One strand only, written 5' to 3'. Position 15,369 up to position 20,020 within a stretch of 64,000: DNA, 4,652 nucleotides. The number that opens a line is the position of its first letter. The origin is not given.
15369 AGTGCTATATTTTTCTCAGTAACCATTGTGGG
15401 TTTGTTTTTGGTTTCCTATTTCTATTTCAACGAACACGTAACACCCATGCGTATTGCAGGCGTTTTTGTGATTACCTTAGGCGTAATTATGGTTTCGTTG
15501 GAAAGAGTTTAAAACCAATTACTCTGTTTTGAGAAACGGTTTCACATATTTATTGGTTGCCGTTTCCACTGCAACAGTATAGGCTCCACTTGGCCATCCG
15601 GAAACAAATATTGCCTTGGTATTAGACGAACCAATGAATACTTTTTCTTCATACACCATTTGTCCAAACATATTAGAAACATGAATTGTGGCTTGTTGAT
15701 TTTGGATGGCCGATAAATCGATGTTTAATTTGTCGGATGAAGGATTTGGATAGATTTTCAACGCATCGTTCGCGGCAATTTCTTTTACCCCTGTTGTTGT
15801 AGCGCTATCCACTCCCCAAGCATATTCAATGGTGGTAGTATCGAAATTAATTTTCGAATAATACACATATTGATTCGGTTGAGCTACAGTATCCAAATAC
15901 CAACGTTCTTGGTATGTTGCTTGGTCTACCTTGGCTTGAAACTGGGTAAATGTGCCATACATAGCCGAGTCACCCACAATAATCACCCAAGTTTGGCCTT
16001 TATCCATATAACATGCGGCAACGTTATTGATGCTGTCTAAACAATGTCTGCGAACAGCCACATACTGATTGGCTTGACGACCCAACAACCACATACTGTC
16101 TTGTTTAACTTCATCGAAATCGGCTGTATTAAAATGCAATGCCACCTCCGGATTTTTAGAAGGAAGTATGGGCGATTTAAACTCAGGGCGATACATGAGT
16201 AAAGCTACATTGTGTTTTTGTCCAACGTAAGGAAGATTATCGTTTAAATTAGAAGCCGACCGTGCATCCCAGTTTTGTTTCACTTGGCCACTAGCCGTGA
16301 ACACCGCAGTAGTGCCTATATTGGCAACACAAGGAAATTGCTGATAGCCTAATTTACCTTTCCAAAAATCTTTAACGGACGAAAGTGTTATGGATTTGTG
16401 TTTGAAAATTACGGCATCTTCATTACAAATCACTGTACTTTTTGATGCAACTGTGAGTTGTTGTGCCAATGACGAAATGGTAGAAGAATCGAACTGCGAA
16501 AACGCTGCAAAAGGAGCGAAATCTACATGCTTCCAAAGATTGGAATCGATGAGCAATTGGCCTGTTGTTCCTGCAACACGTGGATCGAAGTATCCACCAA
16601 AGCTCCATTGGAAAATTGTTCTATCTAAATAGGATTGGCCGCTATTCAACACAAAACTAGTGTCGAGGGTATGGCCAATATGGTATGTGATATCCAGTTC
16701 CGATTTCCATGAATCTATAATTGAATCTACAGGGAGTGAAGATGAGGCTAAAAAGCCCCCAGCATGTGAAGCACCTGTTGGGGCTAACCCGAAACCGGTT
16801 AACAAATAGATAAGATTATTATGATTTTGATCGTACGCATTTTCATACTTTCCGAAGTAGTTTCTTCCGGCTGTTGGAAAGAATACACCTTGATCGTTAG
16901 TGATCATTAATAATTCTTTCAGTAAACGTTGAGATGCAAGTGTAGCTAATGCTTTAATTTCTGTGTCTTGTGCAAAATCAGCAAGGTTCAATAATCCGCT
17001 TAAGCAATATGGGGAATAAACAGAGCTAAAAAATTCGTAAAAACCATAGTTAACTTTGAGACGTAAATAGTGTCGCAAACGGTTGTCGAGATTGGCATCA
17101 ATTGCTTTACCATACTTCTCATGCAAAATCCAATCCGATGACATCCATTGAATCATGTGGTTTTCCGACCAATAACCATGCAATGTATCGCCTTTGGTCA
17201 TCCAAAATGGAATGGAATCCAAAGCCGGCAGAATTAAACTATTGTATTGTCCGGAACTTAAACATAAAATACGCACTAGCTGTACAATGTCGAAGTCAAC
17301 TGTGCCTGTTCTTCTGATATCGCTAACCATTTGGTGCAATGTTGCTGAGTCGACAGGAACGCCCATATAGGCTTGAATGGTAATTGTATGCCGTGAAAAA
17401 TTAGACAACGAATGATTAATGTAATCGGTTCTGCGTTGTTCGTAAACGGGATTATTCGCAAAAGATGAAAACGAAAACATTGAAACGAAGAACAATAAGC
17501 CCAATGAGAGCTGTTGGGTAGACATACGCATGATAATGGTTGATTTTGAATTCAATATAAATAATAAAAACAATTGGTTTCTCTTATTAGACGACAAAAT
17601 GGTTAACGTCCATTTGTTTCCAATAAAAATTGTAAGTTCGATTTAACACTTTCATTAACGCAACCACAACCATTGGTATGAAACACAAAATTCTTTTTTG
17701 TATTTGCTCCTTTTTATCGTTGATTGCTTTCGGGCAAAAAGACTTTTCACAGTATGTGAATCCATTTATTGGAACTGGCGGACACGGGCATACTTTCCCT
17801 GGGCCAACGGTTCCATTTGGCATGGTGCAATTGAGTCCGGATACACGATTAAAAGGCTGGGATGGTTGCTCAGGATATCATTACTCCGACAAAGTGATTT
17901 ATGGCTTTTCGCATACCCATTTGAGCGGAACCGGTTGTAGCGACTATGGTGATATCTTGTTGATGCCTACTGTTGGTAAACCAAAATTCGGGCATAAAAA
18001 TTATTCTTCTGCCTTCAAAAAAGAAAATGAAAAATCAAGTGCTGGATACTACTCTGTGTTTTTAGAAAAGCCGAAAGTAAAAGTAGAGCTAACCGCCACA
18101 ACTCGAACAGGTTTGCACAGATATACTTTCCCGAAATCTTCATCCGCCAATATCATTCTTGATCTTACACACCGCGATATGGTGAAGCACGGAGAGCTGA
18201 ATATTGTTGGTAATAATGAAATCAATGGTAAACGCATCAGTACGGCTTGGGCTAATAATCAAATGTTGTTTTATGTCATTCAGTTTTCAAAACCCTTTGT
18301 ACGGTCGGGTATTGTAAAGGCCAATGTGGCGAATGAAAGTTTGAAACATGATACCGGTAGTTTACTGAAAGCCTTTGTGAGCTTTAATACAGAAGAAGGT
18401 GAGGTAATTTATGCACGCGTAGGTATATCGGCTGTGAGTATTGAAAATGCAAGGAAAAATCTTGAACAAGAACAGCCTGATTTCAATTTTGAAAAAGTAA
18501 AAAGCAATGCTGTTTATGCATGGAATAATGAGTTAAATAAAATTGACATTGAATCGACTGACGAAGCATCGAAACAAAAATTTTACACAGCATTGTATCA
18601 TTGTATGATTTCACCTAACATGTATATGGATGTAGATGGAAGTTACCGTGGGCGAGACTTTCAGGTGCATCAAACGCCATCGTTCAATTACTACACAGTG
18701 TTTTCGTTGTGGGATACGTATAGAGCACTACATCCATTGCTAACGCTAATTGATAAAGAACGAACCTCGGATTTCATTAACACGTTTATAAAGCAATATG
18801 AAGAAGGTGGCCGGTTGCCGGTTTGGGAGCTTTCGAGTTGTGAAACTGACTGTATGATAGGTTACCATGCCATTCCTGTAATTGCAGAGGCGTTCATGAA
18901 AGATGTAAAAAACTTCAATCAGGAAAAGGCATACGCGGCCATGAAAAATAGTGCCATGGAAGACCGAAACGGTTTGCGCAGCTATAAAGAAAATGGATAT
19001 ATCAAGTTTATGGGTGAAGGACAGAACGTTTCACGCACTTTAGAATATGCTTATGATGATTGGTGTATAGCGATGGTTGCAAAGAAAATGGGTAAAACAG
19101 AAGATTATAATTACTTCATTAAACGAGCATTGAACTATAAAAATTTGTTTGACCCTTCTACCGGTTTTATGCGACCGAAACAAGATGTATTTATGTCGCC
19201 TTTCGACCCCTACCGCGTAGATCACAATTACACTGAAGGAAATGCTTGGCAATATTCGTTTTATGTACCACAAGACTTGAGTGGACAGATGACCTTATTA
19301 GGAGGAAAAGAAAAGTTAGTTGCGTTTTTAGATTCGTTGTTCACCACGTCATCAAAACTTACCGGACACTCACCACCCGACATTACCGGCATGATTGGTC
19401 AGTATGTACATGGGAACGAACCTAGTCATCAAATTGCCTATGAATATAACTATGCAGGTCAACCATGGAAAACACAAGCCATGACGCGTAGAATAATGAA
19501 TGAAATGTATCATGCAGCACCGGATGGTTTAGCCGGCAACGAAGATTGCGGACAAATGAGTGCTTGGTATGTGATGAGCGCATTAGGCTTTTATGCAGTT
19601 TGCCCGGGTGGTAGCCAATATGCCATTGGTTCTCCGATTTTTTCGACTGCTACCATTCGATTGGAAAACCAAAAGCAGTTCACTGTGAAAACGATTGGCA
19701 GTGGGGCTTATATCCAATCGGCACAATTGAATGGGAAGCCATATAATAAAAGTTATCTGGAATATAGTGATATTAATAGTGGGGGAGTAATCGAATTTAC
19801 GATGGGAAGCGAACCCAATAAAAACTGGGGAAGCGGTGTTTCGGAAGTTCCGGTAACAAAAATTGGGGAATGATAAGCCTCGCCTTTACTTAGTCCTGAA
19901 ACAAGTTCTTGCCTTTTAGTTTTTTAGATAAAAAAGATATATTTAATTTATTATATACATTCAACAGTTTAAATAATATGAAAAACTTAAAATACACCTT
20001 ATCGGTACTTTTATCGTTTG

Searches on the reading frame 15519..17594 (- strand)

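Call 69: search_protein_families(library=pfam, proteins=[window:15519-17594:-], max_evalue=0.0001)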
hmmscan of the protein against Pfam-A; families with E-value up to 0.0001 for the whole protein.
window:15519-17594:- (691 aa): 2 families
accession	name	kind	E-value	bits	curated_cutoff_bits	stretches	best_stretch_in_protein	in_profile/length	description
PF18962.6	Por_Secre_tail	-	4.7e-14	52.9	27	1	614-685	1-71/75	Secretion system C-terminal sorting domain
PF11589.14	DUF3244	-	2.6e-05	24.6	25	1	622-683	30-89/96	Domain of unknown function (DUF3244)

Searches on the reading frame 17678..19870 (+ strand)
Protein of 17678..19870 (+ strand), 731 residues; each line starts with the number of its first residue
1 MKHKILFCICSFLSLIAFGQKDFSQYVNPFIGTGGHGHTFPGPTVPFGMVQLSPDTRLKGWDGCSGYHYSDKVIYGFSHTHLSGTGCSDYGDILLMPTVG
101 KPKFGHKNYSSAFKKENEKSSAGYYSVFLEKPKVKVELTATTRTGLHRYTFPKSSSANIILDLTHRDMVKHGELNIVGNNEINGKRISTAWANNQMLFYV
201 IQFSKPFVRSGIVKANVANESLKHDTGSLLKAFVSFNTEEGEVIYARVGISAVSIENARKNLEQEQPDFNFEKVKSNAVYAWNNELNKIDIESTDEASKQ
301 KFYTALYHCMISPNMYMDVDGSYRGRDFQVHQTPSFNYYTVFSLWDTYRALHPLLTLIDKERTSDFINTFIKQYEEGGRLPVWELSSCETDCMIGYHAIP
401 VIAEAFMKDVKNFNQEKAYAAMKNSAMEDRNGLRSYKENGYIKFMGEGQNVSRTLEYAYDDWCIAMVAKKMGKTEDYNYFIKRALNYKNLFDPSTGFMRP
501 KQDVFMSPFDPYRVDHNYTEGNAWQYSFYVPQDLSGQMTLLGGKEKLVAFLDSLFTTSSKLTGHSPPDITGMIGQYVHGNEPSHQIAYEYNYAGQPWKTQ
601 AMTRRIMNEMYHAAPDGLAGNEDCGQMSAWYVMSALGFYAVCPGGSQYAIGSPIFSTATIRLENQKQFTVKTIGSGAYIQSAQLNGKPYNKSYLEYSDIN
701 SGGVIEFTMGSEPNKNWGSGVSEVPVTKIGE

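Call 69: search_protein_families(library=pfam, proteins=[window:17678-19870:+], max_evalue=0.0001)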
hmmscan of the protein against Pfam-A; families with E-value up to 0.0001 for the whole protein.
window:17678-19870:+ (731 aa): 2 families
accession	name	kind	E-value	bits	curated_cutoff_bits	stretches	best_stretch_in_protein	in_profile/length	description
PF07971.18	Glyco_hydro_92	-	3.3e-182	607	24.6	1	257-711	1-464/464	Glycosyl hydrolase family 92 catalytic domain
PF17678.7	Glyco_hydro_92N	-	1.5e-86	290.5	34.5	1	26-251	1-236/236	Glycosyl hydrolase family 92 N-terminal domain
